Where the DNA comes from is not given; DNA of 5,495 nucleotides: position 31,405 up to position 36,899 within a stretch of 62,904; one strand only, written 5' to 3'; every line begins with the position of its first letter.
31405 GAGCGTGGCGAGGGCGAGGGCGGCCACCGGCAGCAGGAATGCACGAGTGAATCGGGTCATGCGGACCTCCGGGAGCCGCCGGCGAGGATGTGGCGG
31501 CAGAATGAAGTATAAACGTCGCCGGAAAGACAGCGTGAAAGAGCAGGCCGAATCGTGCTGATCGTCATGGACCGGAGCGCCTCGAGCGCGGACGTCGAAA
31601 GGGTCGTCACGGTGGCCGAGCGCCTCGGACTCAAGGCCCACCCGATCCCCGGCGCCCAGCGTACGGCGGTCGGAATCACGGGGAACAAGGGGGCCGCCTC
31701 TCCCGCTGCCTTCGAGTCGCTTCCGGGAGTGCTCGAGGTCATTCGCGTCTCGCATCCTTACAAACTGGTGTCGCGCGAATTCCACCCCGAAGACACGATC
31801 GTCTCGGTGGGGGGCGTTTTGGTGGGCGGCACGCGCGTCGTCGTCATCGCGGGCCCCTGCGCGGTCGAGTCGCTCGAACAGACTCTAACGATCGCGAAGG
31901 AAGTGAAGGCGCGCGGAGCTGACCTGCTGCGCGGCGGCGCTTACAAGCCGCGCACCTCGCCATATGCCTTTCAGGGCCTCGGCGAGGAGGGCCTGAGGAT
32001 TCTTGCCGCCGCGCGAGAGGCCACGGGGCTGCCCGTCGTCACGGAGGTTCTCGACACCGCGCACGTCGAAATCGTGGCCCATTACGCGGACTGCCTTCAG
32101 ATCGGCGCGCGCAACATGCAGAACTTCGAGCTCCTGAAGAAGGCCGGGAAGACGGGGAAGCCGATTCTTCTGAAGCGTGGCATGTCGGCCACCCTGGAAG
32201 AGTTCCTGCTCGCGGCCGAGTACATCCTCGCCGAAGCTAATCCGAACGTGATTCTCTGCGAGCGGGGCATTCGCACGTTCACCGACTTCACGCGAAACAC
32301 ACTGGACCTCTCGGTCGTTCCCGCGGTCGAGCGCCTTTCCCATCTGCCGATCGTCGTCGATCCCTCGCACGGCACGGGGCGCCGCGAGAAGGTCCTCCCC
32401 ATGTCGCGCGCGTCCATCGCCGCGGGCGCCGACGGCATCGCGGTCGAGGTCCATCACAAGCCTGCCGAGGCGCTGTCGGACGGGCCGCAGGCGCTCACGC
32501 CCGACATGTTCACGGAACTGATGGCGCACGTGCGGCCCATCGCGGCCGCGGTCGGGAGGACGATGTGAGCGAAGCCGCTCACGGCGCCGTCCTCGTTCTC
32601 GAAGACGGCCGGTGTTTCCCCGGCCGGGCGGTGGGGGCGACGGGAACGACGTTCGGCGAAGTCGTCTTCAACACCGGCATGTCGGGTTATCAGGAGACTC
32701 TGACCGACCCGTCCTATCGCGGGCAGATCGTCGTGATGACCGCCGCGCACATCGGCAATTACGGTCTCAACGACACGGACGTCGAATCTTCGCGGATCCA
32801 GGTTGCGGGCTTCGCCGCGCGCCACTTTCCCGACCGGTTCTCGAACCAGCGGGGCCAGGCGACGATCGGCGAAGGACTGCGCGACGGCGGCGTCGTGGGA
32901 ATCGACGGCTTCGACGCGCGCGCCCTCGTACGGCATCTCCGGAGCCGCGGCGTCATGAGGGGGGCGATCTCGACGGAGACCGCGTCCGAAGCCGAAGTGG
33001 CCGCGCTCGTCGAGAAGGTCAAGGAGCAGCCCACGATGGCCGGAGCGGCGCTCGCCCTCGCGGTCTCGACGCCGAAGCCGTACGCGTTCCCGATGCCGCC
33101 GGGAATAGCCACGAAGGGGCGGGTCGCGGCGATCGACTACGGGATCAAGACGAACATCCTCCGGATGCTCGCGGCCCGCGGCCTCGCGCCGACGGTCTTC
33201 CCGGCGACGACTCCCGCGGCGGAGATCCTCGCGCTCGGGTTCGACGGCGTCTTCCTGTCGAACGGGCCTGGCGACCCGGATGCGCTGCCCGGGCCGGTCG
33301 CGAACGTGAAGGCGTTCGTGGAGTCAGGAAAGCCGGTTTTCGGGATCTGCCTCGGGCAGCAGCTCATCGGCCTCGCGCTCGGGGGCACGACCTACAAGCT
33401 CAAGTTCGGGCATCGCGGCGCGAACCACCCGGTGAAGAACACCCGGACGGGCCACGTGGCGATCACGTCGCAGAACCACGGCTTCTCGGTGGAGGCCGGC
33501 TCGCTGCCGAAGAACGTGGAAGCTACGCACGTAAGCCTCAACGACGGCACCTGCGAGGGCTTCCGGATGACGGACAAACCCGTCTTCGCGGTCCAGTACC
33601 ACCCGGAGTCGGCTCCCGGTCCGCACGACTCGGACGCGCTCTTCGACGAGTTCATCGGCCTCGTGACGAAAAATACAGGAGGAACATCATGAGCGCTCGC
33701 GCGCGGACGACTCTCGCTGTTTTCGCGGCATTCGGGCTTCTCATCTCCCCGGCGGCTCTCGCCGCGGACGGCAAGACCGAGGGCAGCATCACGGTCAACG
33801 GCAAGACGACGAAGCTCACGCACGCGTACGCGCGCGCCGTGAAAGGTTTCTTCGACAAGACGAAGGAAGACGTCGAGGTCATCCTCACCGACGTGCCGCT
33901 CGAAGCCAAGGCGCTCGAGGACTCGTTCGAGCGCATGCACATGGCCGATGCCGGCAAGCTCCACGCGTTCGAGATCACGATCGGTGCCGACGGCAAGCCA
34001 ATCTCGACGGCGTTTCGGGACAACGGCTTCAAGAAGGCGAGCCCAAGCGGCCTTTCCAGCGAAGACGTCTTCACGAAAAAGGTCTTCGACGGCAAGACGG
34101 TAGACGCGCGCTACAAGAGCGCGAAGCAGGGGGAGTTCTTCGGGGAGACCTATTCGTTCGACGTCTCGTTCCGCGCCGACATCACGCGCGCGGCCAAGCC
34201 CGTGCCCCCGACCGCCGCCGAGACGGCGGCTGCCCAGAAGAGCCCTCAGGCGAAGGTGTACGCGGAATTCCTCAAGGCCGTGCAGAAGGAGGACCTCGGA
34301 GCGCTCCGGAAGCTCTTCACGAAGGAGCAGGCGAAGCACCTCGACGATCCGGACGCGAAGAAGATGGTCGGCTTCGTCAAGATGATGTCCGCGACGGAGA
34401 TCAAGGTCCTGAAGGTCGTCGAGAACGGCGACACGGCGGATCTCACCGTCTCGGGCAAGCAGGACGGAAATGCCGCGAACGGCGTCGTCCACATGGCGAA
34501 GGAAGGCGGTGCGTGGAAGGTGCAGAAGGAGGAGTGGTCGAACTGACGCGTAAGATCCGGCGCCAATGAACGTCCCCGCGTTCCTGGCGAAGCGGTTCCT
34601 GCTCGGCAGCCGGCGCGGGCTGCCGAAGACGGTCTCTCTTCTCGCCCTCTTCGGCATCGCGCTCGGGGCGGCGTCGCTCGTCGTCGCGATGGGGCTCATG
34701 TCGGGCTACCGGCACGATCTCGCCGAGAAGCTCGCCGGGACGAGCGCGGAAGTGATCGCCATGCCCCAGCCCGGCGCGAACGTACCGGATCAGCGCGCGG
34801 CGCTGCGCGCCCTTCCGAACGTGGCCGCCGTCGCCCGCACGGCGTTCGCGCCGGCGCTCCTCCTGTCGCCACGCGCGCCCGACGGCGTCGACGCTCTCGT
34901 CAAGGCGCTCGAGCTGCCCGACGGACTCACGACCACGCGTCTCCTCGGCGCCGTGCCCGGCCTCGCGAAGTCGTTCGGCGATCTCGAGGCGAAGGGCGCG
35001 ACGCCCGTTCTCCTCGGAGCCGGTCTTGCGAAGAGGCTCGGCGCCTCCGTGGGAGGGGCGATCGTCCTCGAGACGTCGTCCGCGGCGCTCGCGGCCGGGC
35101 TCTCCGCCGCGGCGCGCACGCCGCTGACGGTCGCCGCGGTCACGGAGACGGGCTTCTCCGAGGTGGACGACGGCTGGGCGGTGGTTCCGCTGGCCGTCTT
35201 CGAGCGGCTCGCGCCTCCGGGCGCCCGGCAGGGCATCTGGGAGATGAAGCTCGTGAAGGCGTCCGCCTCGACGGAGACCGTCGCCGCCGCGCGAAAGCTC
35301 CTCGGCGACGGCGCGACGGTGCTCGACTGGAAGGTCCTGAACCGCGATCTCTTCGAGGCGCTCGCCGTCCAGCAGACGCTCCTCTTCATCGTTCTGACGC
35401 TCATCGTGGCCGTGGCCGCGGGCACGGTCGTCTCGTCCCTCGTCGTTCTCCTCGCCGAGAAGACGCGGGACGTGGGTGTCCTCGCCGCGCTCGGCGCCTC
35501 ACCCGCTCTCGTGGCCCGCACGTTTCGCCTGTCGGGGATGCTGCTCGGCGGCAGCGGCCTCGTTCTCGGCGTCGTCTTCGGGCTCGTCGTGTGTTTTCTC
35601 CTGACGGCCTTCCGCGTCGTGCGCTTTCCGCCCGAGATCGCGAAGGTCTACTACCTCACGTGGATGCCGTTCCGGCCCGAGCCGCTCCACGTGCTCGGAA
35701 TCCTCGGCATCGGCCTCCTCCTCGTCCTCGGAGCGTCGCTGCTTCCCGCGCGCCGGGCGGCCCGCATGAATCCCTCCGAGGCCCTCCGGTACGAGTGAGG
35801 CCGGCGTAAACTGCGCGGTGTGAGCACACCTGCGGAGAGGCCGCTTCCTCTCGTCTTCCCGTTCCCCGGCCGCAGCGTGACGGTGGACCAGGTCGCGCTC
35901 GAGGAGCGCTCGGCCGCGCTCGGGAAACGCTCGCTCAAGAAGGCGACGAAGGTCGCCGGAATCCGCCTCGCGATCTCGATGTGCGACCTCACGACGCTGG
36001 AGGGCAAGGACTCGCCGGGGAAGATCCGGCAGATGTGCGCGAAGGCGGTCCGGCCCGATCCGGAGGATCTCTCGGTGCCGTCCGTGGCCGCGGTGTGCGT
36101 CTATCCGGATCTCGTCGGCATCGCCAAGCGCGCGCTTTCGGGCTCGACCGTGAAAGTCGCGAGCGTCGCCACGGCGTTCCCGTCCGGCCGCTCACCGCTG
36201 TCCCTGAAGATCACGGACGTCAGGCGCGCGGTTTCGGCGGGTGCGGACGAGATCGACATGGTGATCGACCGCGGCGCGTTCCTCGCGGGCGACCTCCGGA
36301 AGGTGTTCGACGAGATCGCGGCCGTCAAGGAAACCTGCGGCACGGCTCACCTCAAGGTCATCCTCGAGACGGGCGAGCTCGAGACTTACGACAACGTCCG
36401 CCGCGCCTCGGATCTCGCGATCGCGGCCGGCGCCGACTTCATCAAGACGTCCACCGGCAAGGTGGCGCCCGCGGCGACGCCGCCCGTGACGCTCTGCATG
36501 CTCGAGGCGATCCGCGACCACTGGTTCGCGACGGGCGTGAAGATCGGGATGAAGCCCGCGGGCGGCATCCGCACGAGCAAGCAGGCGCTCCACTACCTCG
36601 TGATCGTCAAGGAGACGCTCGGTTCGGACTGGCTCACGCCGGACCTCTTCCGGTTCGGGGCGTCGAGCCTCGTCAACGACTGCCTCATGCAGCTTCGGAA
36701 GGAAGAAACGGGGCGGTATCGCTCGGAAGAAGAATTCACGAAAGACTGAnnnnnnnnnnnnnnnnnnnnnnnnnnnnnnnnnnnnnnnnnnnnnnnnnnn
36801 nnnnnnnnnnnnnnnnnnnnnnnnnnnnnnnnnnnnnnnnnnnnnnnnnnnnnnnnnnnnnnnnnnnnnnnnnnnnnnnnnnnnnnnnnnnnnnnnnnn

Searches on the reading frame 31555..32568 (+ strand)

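Call 70: search_protein_families(library=pfam, proteins=[window:31555-32568:+], max_evalue=0.00001)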
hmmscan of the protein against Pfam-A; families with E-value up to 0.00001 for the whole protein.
window:31555-32568:+ (337 aa): 3 families
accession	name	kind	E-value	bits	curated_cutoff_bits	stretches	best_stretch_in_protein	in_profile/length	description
PF00793.26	DAHP_synth_1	-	9.8e-82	274.3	25.5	1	89-322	11-257/270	DAHP synthetase I family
PF18152.6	DAHP_snth_FXD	-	3.1e-16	59.4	27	1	1-66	1-66/67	DAHP synthase ferredoxin-like domain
PF03102.20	NeuB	-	4.3e-09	36.6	22.1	1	142-335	53-238/241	NeuB family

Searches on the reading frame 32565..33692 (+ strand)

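Call 70: search_protein_families(library=pfam, proteins=[window:32565-33692:+], max_evalue=0.00001)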
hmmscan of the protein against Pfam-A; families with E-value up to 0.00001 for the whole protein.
window:32565-33692:+ (375 aa): 3 families
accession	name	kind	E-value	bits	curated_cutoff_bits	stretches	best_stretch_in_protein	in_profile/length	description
PF00117.34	GATase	-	2e-51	174.8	22.8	1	189-364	2-188/190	Glutamine amidotransferase class-I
PF00988.28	CPSase_sm_chain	-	1.2e-46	158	27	1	10-135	1-126/126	Carbamoyl-phosphate synthase small chain, CPSase domain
PF07722.19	Peptidase_C26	-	3e-11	43.9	20.5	1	248-348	98-219/219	Peptidase C26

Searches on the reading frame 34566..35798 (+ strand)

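Call 71: search_protein_families(library=pfam, proteins=[window:34566-35798:+], max_evalue=0.00001)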
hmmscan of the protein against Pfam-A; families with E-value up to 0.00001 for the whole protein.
window:34566-35798:+ (410 aa): 2 families
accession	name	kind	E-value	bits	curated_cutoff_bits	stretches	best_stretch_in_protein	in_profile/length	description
PF12704.14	MacB_PCD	-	2e-13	51.5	27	1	24-241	1-202/207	MacB-like periplasmic core domain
PF02687.27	FtsX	-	1e-11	45.3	25.5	1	275-403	2-120/120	FtsX-like permease C-terminal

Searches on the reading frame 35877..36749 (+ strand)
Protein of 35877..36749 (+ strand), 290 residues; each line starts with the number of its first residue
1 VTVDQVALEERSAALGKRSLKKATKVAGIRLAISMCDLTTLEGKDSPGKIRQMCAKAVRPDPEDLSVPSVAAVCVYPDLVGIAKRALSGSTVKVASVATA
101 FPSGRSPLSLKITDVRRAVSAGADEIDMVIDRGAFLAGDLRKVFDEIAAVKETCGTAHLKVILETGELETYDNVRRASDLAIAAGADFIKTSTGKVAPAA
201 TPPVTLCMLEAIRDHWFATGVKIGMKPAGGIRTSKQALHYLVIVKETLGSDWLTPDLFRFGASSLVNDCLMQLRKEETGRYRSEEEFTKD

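Call 71: search_protein_families(library=pfam, proteins=[window:35877-36749:+], max_evalue=0.00001)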
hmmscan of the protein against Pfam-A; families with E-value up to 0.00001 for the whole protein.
window:35877-36749:+ (290 aa): 1 family
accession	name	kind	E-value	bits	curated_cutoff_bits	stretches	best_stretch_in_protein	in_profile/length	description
PF01791.15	DeoC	-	2.4e-22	80.2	23.8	1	33-241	3-207/229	DeoC/LacD family aldolase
